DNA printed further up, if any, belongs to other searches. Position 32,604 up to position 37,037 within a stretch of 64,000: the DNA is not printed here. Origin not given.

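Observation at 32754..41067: Giant secreted beta-helix/Ig protein with a C-terminal dockerin in an archaeon, flanked by GT-C-like membrane glycosyltransferases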

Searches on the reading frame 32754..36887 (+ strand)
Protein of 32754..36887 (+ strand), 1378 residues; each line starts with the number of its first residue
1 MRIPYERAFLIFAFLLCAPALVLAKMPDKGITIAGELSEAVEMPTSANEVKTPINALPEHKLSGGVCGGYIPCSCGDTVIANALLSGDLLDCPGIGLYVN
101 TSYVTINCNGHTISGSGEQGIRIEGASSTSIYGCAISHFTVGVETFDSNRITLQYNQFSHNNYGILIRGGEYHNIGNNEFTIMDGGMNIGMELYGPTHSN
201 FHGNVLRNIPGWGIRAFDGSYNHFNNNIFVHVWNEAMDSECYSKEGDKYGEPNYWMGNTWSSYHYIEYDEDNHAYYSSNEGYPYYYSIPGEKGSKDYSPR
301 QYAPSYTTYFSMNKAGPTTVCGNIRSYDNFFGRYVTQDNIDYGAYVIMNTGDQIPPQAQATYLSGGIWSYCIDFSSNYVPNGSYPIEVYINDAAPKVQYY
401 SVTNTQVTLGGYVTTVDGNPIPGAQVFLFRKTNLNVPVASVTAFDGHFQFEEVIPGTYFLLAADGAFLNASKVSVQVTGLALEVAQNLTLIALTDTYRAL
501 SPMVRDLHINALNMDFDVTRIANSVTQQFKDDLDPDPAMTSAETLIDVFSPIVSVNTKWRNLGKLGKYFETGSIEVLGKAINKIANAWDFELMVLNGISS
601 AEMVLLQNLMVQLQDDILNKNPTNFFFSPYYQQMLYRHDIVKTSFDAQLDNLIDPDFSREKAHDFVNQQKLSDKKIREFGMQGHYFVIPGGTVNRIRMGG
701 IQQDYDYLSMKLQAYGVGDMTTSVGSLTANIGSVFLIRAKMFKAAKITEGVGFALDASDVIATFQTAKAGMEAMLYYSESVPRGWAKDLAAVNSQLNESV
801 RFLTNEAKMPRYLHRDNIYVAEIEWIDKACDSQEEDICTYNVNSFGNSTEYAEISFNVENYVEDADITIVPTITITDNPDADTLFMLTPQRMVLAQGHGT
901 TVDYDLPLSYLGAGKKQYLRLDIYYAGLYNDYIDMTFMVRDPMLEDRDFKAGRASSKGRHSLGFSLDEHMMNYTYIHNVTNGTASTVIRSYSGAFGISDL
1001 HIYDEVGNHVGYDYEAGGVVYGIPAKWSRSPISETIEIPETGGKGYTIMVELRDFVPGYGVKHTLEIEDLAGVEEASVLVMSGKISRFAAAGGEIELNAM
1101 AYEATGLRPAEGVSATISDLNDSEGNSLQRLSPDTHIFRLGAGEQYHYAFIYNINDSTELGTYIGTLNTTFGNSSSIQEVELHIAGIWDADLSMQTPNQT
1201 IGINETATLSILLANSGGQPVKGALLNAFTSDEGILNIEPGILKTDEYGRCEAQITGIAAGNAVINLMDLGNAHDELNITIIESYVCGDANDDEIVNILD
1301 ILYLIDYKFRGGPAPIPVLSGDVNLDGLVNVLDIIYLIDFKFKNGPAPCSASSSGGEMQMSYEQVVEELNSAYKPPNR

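Call 8: search_protein_families(library=pfam, proteins=[window:32754-36887:+], max_evalue=0.1)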
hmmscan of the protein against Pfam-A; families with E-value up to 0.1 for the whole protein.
window:32754-36887:+ (1378 aa): 9 families
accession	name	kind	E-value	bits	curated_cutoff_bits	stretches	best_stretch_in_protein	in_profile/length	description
PF13229.12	Beta_helix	-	1.3e-10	41.6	25.9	1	96-232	2-137/158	Right handed beta helix region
PF05048.19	NosD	-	2.8e-10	40.4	23.6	1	103-263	38-210/212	Periplasmic copper-binding protein (NosD)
PF13620.12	CarboxypepD_reg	-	1.6e-08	35.2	32.3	1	408-478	1-70/82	Carboxypeptidase regulatory-like domain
PF00404.24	Dockerin_1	-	2.4e-06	28.1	22.9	1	1288-1338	2-53/57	Dockerin type I domain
PF02369.22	Big_1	-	4e-06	27.3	34.9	1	1192-1266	4-77/93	Bacterial Ig-like domain (group 1)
PF17802.7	SpaA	-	0.044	14.4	23.1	0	417-476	12-75/91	Prealbumin-like fold domain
PF23193.1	NOMO_3rd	-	0.053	14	27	0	436-482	58-102/120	NOMO third transthyretin-like domain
PF09430.16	EMC7_beta-sandw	-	0.067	13.8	26.6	0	421-478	7-60/122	ER membrane protein complex subunit 7, beta-sandwich domain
PF17210.9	SdrD_B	-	0.09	13.4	29.7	0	419-462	22-64/112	SdrD B-like domain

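Call 9: search_protein_families(library=ncbifam, proteins=[window:32754-36887:+], max_evalue=0.1)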
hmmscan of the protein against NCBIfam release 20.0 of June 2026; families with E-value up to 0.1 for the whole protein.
window:32754-36887:+ (1378 aa): 3 families
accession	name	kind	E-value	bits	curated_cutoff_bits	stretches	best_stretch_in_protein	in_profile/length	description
TIGR03804.1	para_beta_helix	repeat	0.00015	21.3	19.45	1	144-180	3-39/44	parallel beta-helix repeat protein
TIGR04247.1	NosD_copper_fam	subfamily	0.00026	19.7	300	2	136-272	189-320/377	nitrous oxide reductase family maturation protein NosD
NF045500.1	Omp28_seleno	equivalog_domain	0.011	15.1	200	1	1270-1339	303-373/377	Omp28-related selenoprotein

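Call 13: find_homologous_proteins(query=window:32754-36887:+)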
Query window:32754-36887:+ (1378 aa): 5 proteins with E <= 0.001 among 8000 candidates.
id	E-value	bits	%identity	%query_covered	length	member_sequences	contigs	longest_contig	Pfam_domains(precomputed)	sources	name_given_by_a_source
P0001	0.0e+0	3184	100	100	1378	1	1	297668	PF13229.13,PF02369.23,PF00404.25,PF13620.13,PF05048.20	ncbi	-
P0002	9.9e-210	717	34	89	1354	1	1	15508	PF13229.13,PF13620.13,PF05048.20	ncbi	ncbi:MAG: carboxypeptidase regulatory-like domain-containing protein [Candidatus Micrarchaeota archa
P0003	5.2e-10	56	48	5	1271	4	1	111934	PF00082.28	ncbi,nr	ncbi:MAG: S8 family serine peptidase [bacterium]|nr:S8 family serine peptidase [bacterium]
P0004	6.0e-10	55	48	5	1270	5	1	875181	PF13365.13,PF27052.1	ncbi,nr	ncbi:MAG: trypsin-like peptidase domain-containing protein [bacterium]|nr:trypsin-like peptidase dom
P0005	2.8e-5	40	51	5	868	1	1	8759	PF08126.17,PF01364.25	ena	-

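Call 14: find_encoding_contigs(protein=P0001, flank=10000, max_places=3)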
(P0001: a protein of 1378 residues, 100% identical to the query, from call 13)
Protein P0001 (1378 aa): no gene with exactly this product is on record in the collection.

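Call 15: find_encoding_contigs(protein=P0002, flank=10000, max_places=3)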
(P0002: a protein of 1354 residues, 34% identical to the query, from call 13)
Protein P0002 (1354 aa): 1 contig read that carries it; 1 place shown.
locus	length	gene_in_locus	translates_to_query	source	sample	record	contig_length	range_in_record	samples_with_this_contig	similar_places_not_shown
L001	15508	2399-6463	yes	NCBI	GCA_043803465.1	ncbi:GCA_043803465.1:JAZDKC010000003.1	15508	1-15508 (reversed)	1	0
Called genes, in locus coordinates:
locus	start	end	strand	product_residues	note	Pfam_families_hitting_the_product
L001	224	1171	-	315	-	PF01266:DAO (faint), PF03486:HI0933_like (faint), PF05834:Lycopene_cycl (faint), PF07992:Pyr_redox_2, PF13738:Pyr_redox_3, PF00070:Pyr_redox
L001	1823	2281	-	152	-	PF13404:HTH_AsnC-type, PF13412:HTH_24, PF22451:NirdL-like_HTH (faint), PF01037:AsnC_trans_reg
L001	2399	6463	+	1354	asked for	PF05048:NosD, PF13229:Beta_helix, PF13620:CarboxypepD_reg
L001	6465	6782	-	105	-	-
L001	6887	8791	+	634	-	-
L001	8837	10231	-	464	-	-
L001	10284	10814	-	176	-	-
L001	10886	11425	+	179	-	PF02834:LigT_PEase, PF13563:2_5_RNA_ligase2, PF02834:LigT_PEase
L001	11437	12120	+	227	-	PF00730:HhH-GPD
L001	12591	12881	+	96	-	-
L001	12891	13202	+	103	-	-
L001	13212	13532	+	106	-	-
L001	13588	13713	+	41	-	PF03604:Zn_ribbon_RPAB4 (faint)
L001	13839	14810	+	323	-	PF00297:Ribosomal_L3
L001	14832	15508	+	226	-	PF00573:Ribosomal_L4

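Call 27: search_solved_structures(query=window:32754-36887:+, max_evalue=1)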
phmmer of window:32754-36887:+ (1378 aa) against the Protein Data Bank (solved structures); distinct sequences matched with E-value up to 1: 10.
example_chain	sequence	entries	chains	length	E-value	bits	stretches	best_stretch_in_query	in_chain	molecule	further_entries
3ul4_B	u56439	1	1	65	0.013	16.1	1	1287-1338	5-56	Cellulosome enzyme, dockerin type I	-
6kg9_A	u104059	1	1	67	0.045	14.3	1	1285-1339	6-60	And cellulose-binding endoglucanase family 9 CelL ortholog dockerin domain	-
4dh2_B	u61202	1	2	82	0.15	12.5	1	1285-1338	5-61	Dockerin type 1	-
1daq_A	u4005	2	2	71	0.16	12.5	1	1286-1338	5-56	ENDOGLUCANASE SS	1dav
6kgc_B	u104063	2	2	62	0.16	12.4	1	1286-1339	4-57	And cellulose-binding endoglucanase family 9 CelL ortholog dockerin domain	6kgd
6kge_D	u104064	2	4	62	0.16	12.4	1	1286-1339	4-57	And cellulose-binding endoglucanase family 9 CelL ortholog dockerin domain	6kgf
2mte_A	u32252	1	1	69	0.18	12.3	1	1286-1338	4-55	Cellulose 1,4-beta-cellobiosidase (reducing end) CelS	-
5wtg_A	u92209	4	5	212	0.21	12.1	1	369-412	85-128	FAB Light chain | R10 ANTIBODY LIGHT CHAIN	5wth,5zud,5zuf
4fl4_A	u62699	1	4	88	0.35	11.3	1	1281-1338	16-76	Glycoside hydrolase family 9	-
2y3n_B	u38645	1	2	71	0.53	10.7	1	1287-1343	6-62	CELLULOSOMAL FAMILY-48 PROCESSIVE GLYCOSIDE HYDROLASE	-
